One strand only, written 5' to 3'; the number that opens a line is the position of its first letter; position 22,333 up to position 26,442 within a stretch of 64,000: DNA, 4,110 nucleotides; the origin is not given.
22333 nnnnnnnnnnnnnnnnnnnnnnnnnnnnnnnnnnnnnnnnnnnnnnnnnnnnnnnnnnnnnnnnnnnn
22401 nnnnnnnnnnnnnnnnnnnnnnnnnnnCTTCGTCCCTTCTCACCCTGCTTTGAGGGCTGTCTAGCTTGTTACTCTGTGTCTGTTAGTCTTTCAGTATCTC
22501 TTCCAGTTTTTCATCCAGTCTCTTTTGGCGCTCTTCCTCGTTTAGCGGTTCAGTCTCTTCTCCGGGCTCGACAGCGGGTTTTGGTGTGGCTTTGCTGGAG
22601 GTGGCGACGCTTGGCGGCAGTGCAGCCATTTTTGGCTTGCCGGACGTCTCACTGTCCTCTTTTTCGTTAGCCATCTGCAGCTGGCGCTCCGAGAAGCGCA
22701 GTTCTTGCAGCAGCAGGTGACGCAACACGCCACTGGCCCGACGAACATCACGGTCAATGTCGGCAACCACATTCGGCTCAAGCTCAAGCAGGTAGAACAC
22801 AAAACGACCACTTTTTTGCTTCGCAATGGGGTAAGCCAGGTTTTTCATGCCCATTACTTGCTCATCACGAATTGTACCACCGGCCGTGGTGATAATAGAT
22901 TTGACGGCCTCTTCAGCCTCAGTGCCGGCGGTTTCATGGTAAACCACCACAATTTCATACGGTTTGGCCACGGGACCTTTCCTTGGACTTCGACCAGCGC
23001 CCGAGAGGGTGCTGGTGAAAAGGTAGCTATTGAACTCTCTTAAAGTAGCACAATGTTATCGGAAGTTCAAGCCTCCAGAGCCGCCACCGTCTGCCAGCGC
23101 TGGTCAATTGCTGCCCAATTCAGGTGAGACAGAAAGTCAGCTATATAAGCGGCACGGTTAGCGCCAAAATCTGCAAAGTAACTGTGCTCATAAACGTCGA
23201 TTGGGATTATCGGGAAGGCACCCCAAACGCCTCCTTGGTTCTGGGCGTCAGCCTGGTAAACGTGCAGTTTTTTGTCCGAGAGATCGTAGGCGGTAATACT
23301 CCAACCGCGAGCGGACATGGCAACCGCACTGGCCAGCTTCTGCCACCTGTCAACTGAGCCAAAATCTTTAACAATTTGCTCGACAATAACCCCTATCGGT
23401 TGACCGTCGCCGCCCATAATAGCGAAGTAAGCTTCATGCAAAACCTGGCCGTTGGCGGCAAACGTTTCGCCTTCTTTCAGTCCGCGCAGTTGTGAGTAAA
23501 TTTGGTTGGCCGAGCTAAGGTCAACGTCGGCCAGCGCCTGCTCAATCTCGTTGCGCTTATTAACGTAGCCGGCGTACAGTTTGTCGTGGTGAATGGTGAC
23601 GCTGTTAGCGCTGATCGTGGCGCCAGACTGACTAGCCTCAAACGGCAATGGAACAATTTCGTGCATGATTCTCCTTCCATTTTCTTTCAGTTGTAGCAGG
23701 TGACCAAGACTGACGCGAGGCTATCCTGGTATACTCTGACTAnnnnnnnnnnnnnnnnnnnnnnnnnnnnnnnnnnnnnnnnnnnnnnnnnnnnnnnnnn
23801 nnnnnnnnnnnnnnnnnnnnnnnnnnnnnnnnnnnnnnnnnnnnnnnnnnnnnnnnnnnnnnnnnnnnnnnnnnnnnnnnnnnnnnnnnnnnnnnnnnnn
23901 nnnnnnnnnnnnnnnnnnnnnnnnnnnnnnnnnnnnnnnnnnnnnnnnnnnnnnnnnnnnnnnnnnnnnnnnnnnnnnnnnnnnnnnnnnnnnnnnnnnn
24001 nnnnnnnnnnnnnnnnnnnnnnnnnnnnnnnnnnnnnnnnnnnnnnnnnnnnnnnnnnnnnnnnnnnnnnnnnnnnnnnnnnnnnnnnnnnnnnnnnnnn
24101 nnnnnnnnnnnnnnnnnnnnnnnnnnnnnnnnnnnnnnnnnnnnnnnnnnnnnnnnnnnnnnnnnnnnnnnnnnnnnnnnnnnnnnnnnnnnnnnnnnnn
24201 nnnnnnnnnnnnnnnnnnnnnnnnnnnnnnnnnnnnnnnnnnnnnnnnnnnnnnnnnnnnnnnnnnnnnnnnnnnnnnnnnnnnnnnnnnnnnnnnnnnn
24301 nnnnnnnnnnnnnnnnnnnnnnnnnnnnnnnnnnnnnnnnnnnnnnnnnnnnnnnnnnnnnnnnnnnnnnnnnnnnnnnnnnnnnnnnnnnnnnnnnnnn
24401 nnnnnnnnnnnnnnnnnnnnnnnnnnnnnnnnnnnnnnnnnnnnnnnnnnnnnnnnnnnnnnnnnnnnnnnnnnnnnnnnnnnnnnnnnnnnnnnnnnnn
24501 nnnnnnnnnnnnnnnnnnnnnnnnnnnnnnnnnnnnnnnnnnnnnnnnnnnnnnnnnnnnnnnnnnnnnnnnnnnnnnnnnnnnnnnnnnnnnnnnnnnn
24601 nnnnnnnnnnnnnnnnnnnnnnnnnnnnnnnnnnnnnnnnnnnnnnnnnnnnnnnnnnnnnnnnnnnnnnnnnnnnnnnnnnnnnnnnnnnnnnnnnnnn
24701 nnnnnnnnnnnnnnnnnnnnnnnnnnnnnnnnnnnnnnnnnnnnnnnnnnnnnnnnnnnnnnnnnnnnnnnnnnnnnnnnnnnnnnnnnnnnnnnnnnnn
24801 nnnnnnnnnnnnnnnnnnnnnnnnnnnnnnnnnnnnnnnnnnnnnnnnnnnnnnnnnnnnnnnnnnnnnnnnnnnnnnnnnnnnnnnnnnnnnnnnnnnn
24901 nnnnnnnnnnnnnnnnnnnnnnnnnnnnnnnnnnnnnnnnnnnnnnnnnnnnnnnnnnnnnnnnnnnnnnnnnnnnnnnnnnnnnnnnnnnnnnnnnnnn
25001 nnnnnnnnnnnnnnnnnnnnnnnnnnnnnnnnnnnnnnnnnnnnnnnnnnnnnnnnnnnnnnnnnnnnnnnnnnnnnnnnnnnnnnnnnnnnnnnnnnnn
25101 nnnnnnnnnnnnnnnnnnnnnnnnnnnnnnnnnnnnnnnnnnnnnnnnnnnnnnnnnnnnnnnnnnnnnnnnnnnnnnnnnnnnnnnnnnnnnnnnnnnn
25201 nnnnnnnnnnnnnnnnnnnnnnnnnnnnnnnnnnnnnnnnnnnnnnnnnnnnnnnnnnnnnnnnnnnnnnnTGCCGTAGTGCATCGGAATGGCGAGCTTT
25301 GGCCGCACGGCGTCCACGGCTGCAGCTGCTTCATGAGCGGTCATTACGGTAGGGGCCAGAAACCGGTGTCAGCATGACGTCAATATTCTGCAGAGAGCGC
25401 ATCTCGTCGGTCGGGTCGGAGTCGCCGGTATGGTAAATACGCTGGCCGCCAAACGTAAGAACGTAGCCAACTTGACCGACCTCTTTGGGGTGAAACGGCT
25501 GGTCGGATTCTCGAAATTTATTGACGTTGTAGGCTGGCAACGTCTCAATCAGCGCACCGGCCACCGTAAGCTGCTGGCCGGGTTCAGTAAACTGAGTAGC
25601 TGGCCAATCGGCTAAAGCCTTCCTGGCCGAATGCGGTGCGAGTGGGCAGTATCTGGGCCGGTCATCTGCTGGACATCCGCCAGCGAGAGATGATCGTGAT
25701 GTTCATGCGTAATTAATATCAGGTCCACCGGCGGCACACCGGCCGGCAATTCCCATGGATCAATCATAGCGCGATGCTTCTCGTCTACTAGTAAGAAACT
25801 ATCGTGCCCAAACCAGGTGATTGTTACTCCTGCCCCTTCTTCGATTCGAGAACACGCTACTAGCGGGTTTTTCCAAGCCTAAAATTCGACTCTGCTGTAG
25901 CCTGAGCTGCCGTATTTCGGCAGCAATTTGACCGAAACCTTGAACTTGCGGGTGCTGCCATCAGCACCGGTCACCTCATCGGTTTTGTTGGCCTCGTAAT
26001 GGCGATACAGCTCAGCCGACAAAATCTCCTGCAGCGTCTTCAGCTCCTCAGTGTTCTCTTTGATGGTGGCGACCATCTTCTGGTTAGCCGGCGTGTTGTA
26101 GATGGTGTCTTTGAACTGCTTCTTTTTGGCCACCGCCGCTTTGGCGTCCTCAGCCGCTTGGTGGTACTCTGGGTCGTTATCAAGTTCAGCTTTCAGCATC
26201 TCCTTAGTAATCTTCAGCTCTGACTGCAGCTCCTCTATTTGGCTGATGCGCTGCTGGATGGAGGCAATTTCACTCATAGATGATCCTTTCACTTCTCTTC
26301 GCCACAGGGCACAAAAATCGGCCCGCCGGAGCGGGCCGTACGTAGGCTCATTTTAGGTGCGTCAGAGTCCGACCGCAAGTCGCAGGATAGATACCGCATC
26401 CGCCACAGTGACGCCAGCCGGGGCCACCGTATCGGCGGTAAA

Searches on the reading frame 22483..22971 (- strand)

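Call 101: search_protein_families(library=pfam, proteins=[window:22483-22971:-], max_evalue=0.01)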
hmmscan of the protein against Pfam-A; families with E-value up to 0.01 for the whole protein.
window:22483-22971:- (162 aa): 1 family
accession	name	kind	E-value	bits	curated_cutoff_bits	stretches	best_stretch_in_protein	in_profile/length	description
PF01250.22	Ribosomal_S6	-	1.8e-17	63.7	27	1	5-88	2-89/90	Ribosomal protein S6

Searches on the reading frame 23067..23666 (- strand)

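Call 26: search_protein_families(library=pfam, proteins=[window:23067-23666:-], max_evalue=0.001)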
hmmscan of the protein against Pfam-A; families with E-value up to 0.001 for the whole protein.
window:23067-23666:- (199 aa): 2 families
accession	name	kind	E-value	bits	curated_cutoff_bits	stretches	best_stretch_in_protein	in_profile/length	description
PF02777.23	Sod_Fe_C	-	1.3e-21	77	20.9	1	92-190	3-102/102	Iron/manganese superoxide dismutases, C-terminal domain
PF00081.27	Sod_Fe_N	-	1.1e-09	39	27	1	2-84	2-81/82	Iron/manganese superoxide dismutases, alpha-hairpin domain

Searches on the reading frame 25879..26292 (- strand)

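Call 101: search_protein_families(library=pfam, proteins=[window:25879-26292:-], max_evalue=0.01)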
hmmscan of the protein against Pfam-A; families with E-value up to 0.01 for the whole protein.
window:25879-26292:- (137 aa): 1 family
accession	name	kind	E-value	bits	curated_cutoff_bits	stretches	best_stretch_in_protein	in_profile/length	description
PF15934.10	Yuri_gagarin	-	0.0032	17.8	28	1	7-36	155-184/234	Yuri gagarin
